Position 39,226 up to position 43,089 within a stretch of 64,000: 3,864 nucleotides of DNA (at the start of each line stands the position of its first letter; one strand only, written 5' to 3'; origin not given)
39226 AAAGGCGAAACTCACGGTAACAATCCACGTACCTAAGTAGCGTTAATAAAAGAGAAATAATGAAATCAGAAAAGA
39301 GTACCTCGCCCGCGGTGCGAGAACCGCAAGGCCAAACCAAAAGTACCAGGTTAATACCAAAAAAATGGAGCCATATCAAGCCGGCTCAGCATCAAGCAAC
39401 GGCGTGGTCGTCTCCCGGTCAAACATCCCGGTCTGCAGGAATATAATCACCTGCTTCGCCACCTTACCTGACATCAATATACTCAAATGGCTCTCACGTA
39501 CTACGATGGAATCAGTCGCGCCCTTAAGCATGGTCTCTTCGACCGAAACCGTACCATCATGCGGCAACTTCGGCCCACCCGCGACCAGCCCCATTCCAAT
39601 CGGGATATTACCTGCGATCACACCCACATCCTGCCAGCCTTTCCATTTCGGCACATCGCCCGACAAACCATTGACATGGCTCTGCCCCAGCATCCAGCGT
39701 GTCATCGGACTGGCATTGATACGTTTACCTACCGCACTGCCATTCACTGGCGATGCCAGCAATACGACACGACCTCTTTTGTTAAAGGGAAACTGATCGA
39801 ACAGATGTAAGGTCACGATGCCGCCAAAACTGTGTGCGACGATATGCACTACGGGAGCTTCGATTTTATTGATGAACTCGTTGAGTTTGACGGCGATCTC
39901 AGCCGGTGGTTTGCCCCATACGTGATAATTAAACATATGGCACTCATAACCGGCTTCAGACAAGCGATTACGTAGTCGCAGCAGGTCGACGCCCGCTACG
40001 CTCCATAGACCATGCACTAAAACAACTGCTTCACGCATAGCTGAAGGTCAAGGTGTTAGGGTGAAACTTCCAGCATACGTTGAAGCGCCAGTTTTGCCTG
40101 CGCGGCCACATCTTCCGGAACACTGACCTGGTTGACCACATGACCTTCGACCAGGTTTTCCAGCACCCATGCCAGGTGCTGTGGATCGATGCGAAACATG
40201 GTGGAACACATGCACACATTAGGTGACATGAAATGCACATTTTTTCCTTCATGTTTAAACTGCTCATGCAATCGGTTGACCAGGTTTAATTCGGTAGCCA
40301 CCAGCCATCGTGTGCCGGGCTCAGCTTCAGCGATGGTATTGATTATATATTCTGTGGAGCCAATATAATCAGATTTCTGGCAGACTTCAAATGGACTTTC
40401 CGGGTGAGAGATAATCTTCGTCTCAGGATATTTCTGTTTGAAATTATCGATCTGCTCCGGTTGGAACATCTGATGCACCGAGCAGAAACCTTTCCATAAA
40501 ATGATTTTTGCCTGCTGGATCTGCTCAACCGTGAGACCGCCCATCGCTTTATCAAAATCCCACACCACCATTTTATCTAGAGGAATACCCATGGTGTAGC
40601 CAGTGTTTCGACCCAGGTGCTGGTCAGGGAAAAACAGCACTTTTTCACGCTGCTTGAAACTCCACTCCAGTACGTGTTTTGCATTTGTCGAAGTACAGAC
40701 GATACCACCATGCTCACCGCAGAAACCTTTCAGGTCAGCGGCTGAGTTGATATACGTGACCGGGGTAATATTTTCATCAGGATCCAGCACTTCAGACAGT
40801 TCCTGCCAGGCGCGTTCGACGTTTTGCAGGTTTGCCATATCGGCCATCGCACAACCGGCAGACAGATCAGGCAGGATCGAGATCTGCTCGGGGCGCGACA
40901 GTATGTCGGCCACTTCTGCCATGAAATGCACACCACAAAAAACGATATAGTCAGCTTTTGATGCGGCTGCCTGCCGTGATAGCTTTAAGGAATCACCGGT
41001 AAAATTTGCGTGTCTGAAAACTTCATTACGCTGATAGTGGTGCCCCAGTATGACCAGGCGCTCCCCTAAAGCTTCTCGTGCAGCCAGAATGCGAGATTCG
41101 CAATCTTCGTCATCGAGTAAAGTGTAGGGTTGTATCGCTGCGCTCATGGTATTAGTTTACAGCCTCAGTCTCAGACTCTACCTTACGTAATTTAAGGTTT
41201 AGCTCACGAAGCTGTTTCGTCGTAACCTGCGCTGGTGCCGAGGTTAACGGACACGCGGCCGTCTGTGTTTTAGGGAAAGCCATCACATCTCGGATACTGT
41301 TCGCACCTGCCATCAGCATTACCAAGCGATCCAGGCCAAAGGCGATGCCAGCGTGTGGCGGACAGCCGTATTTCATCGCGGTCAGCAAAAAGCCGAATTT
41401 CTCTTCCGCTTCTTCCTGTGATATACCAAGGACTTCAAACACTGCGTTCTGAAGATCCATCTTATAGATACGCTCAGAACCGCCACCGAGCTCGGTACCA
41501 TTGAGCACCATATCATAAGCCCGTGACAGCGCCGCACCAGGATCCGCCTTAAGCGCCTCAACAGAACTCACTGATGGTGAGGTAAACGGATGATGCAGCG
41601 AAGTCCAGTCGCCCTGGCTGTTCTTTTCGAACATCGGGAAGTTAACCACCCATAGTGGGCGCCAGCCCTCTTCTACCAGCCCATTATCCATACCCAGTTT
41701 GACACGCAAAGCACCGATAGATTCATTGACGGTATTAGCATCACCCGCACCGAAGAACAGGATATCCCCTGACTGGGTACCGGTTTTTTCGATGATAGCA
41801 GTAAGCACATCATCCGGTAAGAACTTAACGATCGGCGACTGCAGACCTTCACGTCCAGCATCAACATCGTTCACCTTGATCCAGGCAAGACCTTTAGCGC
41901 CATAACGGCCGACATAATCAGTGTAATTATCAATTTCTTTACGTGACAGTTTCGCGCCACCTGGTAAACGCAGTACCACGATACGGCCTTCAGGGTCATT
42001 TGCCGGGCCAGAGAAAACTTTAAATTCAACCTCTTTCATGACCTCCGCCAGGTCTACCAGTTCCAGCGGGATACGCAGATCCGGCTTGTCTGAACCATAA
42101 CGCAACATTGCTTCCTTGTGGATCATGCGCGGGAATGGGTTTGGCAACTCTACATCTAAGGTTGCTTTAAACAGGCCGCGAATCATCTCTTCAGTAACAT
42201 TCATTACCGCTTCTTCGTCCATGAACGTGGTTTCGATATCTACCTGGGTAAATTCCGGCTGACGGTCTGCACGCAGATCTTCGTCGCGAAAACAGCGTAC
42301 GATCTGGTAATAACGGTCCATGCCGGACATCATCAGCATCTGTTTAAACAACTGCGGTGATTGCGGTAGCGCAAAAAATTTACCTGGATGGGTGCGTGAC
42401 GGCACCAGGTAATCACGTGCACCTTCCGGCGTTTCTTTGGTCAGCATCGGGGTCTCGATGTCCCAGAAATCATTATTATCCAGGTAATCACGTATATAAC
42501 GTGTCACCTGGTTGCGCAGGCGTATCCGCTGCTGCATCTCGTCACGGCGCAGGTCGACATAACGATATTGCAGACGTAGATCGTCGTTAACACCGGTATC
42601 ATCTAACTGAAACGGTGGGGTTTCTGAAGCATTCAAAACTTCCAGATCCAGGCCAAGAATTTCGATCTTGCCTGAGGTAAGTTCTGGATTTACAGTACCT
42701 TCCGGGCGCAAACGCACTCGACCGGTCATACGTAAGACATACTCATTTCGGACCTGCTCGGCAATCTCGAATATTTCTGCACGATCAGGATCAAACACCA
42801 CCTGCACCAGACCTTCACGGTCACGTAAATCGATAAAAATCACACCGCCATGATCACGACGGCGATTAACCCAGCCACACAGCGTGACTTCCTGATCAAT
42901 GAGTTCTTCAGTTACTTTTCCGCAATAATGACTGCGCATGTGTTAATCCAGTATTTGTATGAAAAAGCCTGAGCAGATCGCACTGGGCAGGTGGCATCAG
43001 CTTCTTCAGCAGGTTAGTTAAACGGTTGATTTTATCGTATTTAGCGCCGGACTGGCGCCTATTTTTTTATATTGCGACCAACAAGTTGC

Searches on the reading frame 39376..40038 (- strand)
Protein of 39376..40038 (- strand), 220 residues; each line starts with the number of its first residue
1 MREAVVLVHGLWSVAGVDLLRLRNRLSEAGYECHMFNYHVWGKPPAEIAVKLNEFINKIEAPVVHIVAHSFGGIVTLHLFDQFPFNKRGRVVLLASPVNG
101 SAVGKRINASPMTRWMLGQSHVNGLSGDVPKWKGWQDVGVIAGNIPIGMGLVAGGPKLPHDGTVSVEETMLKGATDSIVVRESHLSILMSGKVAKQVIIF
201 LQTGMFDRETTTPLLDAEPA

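Call 9: search_protein_families(library=pfam, proteins=[window:39376-40038:-])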
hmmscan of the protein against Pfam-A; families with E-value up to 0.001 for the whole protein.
window:39376-40038:- (220 aa): 3 families
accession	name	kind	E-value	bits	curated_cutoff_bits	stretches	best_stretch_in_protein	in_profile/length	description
PF12697.13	Abhydrolase_6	-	6.3e-08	34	26.3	1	5-112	1-109/217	Alpha/beta hydrolase family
PF06821.19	Ser_hydrolase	-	0.00065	20.1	22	1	50-104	44-97/172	Serine hydrolase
PF24096.1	DUF7379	-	0.00068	20.1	33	1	26-115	31-129/191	Domain of unknown function (DUF7379)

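Call 21: find_encoding_contigs(protein=window:39376-40038:-, flank=4000, max_places=10)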
Protein window:39376-40038:- (220 aa): no gene with exactly this product is on record in the collection.

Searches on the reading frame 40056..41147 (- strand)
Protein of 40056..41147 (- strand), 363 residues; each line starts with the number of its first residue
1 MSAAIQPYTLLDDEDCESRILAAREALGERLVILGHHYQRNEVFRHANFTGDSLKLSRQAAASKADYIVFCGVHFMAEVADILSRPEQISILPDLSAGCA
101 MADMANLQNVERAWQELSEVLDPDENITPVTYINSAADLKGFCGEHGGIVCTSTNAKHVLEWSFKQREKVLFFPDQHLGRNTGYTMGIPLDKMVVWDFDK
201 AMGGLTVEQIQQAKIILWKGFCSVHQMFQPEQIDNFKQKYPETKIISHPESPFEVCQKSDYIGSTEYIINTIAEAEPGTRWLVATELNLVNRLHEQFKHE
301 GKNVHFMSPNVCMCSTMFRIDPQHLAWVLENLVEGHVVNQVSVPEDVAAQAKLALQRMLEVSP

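Call 9: search_protein_families(library=pfam, proteins=[window:40056-41147:-])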
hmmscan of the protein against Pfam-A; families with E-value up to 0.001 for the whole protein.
window:40056-41147:- (363 aa): 1 family
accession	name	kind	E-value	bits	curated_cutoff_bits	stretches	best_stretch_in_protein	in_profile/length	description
PF02445.21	NadA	-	7e-99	331.1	27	1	25-360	8-295/295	Quinolinate synthetase A protein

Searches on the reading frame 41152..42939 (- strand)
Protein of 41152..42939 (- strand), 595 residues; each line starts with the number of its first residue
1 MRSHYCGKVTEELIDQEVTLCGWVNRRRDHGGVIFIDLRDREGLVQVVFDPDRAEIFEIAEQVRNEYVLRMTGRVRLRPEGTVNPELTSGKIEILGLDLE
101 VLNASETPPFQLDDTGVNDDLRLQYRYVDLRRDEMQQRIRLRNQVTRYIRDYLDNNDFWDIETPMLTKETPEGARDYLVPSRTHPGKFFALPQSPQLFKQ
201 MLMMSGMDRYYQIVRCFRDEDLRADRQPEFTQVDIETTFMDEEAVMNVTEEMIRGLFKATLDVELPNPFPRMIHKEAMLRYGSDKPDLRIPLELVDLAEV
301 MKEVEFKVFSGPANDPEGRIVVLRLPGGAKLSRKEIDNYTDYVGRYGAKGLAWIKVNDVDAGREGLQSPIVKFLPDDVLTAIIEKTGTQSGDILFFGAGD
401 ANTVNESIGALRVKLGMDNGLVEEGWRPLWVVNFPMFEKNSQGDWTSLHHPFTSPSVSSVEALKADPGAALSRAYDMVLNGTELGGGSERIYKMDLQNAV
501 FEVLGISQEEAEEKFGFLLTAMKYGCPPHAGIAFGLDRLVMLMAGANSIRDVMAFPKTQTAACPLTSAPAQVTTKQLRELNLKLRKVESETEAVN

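Call 9: search_protein_families(library=pfam, proteins=[window:41152-42939:-])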
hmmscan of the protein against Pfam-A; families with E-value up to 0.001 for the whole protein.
window:41152-42939:- (595 aa): 4 families
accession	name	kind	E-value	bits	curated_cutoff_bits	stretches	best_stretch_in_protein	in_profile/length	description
PF00152.25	tRNA-synt_2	-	8.8e-123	409.7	25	1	119-559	2-308/308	tRNA synthetases class II (D, K and N)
PF02938.19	GAD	-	5.2e-26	91.1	23.4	1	309-407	1-94/95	GAD domain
PF01336.31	tRNA_anti-codon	-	1e-18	67.5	27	1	18-95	1-75/75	OB-fold nucleic acid binding domain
PF01409.25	tRNA-synt_2d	-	7.5e-05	22.8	19.8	0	209-261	104-154/246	tRNA synthetases class II core domain (F)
